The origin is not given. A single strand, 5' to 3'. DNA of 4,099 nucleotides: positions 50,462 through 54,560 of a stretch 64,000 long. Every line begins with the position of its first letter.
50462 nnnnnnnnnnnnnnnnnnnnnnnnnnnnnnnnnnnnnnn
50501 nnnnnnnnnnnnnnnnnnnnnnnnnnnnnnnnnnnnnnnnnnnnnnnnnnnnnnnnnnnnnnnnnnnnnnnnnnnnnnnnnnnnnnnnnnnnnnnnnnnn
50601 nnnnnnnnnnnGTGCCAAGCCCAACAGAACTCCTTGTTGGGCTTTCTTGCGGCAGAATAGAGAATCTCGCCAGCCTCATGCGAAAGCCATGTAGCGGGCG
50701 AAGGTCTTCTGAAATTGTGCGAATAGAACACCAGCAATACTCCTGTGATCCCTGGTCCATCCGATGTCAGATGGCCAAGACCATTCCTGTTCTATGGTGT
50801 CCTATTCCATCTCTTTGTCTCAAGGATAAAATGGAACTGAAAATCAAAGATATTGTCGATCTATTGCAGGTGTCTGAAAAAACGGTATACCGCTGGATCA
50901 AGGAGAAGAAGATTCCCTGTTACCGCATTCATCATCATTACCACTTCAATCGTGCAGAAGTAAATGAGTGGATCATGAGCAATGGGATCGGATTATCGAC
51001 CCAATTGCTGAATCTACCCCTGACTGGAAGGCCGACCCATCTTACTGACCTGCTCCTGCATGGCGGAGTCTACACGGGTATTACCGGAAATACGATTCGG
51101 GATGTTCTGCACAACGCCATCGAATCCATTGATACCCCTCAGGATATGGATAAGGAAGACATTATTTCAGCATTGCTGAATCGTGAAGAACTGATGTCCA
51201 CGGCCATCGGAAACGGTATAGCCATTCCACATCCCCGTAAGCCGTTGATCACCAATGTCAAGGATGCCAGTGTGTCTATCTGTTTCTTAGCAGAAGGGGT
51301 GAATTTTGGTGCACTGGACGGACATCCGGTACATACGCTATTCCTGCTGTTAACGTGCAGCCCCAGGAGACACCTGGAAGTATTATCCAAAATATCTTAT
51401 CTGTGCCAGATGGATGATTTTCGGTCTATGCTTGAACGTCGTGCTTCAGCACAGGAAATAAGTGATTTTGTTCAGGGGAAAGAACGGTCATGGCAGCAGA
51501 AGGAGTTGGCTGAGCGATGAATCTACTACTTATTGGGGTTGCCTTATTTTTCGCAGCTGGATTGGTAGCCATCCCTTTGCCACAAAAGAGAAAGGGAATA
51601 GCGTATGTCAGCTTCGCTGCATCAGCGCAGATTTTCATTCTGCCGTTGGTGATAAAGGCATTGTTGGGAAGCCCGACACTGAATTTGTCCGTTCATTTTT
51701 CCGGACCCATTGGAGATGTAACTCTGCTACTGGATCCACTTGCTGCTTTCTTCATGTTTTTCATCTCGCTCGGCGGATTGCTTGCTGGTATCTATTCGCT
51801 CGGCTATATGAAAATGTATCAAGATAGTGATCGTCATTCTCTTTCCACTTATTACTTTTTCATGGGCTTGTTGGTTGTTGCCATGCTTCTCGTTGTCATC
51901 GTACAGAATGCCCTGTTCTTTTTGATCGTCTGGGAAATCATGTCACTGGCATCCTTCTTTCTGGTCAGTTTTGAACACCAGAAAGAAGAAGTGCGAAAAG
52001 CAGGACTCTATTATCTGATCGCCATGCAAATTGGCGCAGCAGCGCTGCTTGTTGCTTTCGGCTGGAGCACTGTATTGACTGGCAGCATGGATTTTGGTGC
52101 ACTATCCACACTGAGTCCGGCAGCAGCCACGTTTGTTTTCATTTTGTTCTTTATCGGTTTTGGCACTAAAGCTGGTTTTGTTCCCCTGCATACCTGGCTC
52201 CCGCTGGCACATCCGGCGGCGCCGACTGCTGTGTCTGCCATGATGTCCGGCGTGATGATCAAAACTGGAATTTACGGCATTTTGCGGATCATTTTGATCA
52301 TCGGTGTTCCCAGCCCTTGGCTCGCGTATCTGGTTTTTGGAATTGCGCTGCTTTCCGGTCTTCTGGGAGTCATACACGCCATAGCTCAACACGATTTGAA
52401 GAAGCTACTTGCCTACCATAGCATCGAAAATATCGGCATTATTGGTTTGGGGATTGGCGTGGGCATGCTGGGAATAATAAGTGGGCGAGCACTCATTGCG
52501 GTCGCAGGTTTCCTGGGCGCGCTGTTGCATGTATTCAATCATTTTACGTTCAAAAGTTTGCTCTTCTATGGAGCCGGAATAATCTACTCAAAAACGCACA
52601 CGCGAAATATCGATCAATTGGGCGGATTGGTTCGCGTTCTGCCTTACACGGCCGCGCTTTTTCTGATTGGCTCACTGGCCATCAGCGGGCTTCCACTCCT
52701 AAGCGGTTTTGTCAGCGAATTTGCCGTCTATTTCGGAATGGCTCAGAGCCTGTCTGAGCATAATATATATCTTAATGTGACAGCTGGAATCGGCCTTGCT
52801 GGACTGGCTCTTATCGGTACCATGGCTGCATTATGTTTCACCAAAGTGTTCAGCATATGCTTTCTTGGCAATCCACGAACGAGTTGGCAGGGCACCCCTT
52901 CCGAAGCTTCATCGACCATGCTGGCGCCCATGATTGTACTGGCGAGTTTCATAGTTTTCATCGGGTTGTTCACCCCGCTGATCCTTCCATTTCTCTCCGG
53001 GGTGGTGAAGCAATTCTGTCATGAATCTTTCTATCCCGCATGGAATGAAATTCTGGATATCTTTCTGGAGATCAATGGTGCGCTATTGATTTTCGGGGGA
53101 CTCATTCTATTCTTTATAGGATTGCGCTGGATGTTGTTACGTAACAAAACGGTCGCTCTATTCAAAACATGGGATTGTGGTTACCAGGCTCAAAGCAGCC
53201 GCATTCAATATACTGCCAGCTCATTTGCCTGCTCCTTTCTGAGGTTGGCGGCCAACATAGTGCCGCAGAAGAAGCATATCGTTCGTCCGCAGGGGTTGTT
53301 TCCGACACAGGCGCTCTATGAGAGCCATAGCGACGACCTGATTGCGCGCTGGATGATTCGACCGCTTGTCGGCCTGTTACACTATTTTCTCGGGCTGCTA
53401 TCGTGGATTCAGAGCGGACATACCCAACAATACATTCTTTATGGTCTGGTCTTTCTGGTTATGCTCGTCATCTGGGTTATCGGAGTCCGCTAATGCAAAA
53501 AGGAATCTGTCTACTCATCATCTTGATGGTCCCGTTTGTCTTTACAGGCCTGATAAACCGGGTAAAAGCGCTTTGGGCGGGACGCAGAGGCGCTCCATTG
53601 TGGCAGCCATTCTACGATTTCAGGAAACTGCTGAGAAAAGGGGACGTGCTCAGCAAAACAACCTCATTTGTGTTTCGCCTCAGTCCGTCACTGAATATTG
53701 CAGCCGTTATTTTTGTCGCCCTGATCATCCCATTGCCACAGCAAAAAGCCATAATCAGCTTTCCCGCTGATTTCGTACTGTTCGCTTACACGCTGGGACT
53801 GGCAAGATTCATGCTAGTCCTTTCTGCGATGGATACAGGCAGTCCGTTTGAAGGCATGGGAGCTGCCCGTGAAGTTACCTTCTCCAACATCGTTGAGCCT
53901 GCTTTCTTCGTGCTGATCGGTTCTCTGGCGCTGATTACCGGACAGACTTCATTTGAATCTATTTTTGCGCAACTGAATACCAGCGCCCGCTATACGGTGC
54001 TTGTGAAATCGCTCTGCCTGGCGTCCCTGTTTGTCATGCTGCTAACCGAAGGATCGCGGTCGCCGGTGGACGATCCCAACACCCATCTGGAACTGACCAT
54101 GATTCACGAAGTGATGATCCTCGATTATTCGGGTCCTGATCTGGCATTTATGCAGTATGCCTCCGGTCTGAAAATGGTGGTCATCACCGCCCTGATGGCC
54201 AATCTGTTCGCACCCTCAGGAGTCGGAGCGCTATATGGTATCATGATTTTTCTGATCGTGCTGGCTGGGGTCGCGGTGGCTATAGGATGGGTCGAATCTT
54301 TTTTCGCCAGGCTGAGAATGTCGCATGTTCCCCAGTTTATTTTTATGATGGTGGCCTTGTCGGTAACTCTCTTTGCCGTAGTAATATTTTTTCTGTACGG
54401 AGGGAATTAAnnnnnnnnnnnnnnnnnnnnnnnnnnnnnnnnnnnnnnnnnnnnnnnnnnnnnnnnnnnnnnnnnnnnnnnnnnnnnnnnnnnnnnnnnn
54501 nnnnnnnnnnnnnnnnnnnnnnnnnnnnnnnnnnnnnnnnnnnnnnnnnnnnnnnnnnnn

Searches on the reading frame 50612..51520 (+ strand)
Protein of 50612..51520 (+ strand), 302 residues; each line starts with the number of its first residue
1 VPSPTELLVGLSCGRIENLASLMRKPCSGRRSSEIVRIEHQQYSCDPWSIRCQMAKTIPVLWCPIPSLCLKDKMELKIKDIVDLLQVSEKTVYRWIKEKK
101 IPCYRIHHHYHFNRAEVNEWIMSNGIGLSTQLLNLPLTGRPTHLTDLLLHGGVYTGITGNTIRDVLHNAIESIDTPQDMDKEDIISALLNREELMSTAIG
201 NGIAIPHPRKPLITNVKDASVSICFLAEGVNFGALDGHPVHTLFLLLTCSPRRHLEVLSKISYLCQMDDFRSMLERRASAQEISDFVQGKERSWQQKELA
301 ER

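Call 7: search_protein_families(library=pfam, proteins=[window:50612-51520:+], max_evalue=0.01)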
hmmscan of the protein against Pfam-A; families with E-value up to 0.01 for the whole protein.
window:50612-51520:+ (302 aa): 5 families
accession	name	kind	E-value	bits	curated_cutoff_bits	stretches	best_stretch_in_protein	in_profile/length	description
PF00359.27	PTS_EIIA_2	-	2.2e-25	89.8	27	1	156-288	11-142/144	Phosphoenolpyruvate-dependent sugar phosphotransferase system, EIIA 2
PF12728.13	HTH_17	-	2.1e-13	50.7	27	1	76-124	2-50/51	Helix-turn-helix domain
PF13384.12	HTH_23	-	3.6e-05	23.9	24.6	1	76-97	18-39/50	Homeodomain-like domain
PF13551.12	HTH_29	-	0.001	19.6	28.1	1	76-97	12-34/64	Winged helix-turn helix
PF13518.12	HTH_28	-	0.0045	17.5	25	1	77-97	14-34/52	Helix-turn-helix domain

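Call 17: find_encoding_contigs(protein=window:50612-51520:+, flank=10000, max_places=10)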
Protein window:50612-51520:+ (302 aa): no gene with exactly this product is on record in the collection.

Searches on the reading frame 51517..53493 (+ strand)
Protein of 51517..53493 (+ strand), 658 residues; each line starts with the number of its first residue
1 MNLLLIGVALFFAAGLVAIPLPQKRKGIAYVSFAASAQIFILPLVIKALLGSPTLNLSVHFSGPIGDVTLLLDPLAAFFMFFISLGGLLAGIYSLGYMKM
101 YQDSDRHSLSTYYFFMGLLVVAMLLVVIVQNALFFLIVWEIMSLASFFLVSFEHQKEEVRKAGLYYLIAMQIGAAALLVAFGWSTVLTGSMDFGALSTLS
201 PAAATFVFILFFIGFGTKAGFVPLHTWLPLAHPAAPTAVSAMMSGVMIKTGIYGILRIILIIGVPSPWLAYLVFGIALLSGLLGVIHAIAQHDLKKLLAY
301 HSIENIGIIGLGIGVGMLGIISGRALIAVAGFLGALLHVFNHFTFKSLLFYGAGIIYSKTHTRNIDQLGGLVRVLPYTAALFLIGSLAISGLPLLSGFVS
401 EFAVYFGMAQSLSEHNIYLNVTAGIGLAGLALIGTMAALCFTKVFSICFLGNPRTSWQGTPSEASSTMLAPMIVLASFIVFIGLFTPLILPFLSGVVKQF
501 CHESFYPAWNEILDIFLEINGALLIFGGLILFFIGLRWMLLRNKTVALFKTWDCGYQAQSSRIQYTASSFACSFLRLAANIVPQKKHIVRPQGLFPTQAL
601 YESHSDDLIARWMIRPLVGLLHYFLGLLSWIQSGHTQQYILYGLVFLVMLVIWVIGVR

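Call 7: search_protein_families(library=pfam, proteins=[window:51517-53493:+], max_evalue=0.01)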
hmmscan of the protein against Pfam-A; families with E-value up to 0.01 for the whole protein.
window:51517-53493:+ (658 aa): 3 families
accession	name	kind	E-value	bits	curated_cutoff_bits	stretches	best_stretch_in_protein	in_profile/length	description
PF00361.26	Proton_antipo_M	-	7e-54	183.4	21.5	1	132-411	4-278/294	NADH:quinone oxidoreductase/Mrp antiporter, TM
PF00662.26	Proton_antipo_N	-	4e-06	27.1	24.5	1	67-102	10-45/51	NADH-Ubiquinone oxidoreductase (complex I), chain 5 N-terminus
PF01010.25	Proton_antipo_C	-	0.0077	16.3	26.8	0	458-484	90-116/243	NADH-dehyrogenase subunit F, TMs, (complex I) C-terminus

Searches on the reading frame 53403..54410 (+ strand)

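Call 54: search_protein_families(library=pfam, max_evalue=0.00001, proteins=[window:53403-54410:+])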
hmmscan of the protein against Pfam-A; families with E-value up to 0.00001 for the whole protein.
window:53403-54410:+ (335 aa): 1 family
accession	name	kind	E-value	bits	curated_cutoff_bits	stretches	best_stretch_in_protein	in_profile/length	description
PF00146.26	NADHdh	-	1.7e-36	126.5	27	1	37-328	6-296/298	NADH dehydrogenase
